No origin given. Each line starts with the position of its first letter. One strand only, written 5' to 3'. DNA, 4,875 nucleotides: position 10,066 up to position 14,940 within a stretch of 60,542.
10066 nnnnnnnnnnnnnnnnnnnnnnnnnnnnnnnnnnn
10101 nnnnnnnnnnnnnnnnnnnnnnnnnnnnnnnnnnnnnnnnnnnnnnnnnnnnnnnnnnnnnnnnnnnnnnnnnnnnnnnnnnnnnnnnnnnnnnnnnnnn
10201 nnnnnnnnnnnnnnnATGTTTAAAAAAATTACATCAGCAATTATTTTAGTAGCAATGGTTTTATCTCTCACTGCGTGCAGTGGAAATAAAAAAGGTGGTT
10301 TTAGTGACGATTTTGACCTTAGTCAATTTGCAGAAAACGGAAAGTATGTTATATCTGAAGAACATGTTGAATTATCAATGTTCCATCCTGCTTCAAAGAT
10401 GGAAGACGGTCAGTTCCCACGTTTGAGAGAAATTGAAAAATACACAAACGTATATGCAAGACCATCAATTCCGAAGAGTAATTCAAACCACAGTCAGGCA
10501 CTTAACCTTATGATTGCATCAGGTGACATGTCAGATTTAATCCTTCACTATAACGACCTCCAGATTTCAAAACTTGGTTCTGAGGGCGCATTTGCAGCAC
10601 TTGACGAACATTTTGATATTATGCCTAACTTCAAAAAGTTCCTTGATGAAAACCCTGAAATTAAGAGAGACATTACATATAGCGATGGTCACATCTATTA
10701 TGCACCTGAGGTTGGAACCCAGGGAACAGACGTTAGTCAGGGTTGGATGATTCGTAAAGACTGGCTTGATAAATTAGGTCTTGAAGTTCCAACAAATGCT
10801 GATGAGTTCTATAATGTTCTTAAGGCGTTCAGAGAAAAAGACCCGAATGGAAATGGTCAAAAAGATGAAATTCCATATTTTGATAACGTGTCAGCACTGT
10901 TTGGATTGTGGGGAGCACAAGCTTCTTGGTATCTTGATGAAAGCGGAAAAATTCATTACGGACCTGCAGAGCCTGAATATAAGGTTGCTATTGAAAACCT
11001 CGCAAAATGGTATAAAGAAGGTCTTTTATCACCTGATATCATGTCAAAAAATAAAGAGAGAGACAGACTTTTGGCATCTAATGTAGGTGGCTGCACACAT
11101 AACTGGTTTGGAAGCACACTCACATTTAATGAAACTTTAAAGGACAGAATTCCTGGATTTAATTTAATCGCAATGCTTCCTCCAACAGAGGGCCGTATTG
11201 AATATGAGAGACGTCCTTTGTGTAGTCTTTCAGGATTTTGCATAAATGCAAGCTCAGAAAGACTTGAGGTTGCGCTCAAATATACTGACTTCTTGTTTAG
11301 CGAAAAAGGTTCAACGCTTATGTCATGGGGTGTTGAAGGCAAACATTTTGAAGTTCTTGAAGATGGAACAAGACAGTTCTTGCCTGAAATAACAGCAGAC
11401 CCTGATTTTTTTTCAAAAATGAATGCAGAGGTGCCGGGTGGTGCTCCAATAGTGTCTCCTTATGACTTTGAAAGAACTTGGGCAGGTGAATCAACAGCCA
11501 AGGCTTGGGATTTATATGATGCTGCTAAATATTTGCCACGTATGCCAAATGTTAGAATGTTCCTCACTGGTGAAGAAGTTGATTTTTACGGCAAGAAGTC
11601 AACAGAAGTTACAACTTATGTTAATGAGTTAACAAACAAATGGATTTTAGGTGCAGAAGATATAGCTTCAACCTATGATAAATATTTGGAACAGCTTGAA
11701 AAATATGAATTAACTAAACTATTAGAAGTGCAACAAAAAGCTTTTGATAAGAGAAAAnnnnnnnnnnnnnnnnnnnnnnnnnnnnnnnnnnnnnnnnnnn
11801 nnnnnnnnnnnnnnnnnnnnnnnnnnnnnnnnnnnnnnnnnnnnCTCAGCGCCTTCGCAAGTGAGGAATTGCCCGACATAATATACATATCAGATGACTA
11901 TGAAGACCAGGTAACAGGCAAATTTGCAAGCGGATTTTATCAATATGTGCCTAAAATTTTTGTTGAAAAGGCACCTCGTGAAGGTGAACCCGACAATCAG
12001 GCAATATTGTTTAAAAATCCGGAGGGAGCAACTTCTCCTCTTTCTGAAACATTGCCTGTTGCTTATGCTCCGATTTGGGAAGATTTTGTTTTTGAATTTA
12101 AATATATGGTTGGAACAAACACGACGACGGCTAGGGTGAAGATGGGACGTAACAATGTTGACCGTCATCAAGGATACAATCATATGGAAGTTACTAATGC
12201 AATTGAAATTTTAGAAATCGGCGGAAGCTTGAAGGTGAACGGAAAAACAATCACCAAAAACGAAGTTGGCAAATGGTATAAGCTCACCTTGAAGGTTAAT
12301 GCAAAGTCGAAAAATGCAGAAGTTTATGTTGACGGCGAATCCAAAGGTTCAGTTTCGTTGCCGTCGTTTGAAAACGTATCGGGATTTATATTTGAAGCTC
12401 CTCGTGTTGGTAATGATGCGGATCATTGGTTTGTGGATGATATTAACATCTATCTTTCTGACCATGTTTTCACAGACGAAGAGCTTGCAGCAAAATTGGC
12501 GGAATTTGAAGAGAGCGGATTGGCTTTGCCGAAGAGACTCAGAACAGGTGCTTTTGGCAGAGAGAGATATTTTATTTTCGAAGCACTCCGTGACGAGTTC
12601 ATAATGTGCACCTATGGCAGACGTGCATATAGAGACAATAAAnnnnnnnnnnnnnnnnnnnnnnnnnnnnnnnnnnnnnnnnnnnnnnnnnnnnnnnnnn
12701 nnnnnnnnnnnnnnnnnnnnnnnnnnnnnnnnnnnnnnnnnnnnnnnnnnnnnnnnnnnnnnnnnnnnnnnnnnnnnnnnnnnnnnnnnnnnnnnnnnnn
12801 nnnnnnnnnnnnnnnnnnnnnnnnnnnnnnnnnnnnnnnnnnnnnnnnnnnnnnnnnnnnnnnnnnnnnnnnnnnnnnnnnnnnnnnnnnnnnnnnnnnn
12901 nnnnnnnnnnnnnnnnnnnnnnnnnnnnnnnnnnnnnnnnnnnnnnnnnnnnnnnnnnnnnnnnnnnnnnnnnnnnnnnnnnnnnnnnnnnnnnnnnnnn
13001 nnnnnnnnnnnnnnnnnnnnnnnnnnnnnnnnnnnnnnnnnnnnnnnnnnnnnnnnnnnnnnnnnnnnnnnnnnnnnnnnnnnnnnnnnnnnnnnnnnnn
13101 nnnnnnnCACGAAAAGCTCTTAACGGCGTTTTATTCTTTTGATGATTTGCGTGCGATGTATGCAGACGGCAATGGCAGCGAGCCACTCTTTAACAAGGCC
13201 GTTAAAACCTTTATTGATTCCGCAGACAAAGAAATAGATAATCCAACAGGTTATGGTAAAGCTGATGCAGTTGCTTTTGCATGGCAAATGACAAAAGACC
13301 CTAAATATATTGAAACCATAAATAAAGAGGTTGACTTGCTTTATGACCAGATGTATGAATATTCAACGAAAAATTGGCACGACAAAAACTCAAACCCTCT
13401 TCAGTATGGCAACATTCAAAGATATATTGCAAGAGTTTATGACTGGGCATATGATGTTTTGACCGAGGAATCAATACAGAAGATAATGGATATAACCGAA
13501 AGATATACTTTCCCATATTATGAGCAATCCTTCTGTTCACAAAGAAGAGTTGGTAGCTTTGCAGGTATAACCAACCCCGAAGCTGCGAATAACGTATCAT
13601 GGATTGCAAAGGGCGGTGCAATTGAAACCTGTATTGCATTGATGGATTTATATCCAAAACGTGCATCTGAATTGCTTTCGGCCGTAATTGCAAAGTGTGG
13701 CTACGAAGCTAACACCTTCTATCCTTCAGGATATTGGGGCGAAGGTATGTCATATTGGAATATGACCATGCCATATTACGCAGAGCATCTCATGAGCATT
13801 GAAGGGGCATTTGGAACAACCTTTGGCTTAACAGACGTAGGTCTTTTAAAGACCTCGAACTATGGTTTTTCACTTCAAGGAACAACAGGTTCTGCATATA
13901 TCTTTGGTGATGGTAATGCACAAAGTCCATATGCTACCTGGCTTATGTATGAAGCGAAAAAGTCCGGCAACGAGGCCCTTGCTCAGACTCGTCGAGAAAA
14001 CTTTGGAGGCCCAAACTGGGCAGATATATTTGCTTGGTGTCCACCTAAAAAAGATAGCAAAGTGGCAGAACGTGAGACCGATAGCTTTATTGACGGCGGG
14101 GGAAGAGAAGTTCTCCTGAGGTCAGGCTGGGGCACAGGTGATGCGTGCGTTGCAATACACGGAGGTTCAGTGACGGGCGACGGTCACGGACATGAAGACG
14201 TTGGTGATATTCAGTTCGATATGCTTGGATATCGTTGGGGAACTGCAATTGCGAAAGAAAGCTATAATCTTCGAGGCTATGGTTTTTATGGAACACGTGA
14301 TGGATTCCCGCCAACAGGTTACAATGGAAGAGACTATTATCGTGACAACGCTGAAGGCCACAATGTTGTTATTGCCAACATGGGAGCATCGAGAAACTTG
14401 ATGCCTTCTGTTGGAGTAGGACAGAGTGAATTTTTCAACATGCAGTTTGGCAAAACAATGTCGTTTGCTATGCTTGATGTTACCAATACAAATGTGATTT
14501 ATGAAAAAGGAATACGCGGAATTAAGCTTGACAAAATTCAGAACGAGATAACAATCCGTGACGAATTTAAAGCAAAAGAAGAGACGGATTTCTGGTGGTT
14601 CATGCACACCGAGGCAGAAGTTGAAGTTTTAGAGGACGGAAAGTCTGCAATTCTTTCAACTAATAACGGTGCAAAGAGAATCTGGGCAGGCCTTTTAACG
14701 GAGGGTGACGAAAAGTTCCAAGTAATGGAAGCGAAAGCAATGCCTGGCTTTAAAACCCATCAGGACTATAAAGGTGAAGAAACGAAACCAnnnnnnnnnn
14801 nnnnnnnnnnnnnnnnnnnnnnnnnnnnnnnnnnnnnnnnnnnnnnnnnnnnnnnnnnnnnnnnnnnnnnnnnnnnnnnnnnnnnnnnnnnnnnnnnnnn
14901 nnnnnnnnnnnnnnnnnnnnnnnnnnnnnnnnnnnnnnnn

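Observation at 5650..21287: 15.6-kb all-extracellular operon: two SLH anchor proteins, an orphan SBP lipoprotein, a lyase-like enzyme and a giant Ig/LamG protein, with no transporter, regulator or cytoplasmic pathway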

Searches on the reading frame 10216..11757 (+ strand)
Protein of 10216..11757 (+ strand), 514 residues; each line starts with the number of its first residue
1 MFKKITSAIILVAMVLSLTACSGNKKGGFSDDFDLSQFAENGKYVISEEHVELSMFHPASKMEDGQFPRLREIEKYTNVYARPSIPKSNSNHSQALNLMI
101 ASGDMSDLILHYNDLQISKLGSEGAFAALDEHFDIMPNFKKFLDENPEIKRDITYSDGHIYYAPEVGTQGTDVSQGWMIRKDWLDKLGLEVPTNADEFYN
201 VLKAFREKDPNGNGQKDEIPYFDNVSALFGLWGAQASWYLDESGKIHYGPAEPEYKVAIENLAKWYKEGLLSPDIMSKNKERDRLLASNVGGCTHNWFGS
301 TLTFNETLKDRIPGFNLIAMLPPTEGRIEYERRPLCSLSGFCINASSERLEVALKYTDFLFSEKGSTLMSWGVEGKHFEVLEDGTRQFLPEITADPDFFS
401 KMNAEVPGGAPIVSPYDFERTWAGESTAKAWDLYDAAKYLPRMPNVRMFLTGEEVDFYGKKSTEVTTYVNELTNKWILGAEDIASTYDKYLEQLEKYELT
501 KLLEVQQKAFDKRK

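Call 3: search_protein_families(library=pfam, proteins=[window:10216-11757:+], max_evalue=0.01)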
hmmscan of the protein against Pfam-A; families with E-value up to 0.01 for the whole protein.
window:10216-11757:+ (514 aa): 0 families

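Call 8: search_protein_families(library=ncbifam, proteins=[window:10216-11757:+], max_evalue=0.1)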
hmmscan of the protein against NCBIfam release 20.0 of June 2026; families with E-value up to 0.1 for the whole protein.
window:10216-11757:+ (514 aa): 1 family
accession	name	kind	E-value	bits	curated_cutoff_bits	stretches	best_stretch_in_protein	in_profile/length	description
NF052321.1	LP_Lmo2079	subfamily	0.026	13.8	150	1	3-145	3-135/354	Lmo2079 family surface lipoprotein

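Call 11: search_solved_structures(query=window:10216-11757:+, max_evalue=1)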
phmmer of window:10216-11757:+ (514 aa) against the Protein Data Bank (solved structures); distinct sequences matched with E-value up to 1: 16.
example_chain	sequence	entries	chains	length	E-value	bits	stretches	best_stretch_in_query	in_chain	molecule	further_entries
1y3n_A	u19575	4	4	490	9.8e-85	288.3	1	62-513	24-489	AlgQ1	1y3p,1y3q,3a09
3vlu_A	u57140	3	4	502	1.1e-84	288.2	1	62-513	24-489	AlgQ1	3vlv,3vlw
1j1n_A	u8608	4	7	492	5.7e-84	285.8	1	63-513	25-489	AlgQ2 | Macromolecule-Binding Periplasmic Protein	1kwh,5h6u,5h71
4tqu_Q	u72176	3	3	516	1.5e-83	284.5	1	62-513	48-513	AlgQ2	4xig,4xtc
5xs8_A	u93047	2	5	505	6.7e-83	282.3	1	60-511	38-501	Extracellular solute-binding protein family 1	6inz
5gub_A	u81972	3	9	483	1.4e-82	281.2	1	60-510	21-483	Extracellular solute-binding protein family 1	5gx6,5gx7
5gx8_A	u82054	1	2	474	1.5e-82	281.2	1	61-510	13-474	Extracellular solute-binding protein family 1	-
6jhx_A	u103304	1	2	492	7.4e-82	278.9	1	63-513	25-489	AlgQ2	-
5g5z_A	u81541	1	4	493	9.1e-35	123.5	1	59-512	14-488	ABC TRANSPORTER, SUBSTRATE-BINDING PROTEIN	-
5g5y_A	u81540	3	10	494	9.2e-35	123.5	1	59-512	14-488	ABC TRANSPORTER, SUBSTRATE-BINDING PROTEIN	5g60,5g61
5g62_A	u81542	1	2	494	5.7e-33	117.6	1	59-512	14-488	ABC TRANSPORTER, SUBSTRATE-BINDING PROTEIN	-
6fth_A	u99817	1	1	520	3.6e-27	98.4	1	93-511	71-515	Extracellular solute-binding protein, family 1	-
3omb_A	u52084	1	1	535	7.1e-25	90.9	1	93-238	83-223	Extracellular solute-binding protein, family 1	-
9pmy_A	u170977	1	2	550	6.7e-09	38.2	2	51-214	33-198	Extracellular solute-binding protein family 1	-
4r2b_A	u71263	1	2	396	0.29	13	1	122-230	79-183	Extracellular solute-binding protein family 1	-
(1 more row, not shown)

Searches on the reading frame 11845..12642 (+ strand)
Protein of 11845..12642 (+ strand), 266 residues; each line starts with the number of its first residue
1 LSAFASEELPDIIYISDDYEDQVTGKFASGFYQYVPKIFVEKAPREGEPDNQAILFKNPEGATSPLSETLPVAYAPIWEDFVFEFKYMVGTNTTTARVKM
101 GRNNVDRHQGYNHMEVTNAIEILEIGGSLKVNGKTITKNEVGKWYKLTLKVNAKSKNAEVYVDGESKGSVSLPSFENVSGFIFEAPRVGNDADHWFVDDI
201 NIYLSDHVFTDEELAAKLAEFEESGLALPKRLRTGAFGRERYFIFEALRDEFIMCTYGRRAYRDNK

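Call 65: search_protein_families(library=pfam, proteins=[window:11845-12642:+], max_evalue=1)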
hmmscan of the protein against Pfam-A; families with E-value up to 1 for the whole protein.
seq(266 aa): 7 families
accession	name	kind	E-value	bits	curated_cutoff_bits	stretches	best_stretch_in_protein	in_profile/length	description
PF05379.17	Peptidase_C23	-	0.00055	20.5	25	1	104-143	35-74/88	Carlavirus endopeptidase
PF13385.13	Laminin_G_3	-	0.0068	17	27.6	1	136-183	73-119/151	Concanavalin A-like lectin/glucanases superfamily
PF22585.3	Sialidase-like_CBM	-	0.0099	16.2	27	1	134-169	89-124/156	Sialidase-like, CBM domain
PF16293.11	zf-C2H2_9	-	0.066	13.6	29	1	170-221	9-57/59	C2H2 type zinc-finger (1 copy)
PF21708.4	Glyco_hydro_59_C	-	0.1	13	27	1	76-165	46-139/175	Galactocerebrosidase, C-terminal lectin domain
PF08308.17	PEGA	-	0.13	12.6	20.8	1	148-169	3-24/71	PEGA domain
PF14059.11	DUF4251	-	0.27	11.7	27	1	80-171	18-116/133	Domain of unknown function (DUF4251)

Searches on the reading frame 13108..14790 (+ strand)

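Call 65: search_protein_families(library=pfam, proteins=[window:13108-14790:+], max_evalue=1)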
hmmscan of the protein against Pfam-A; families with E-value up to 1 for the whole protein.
window:13108-14790:+ (561 aa): 1 family
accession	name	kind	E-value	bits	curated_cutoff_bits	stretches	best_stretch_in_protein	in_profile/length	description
PF07940.18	Hepar_II_III_C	-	0.12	12.3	24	1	473-549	139-212/237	Heparinase II/III-like, C-terminal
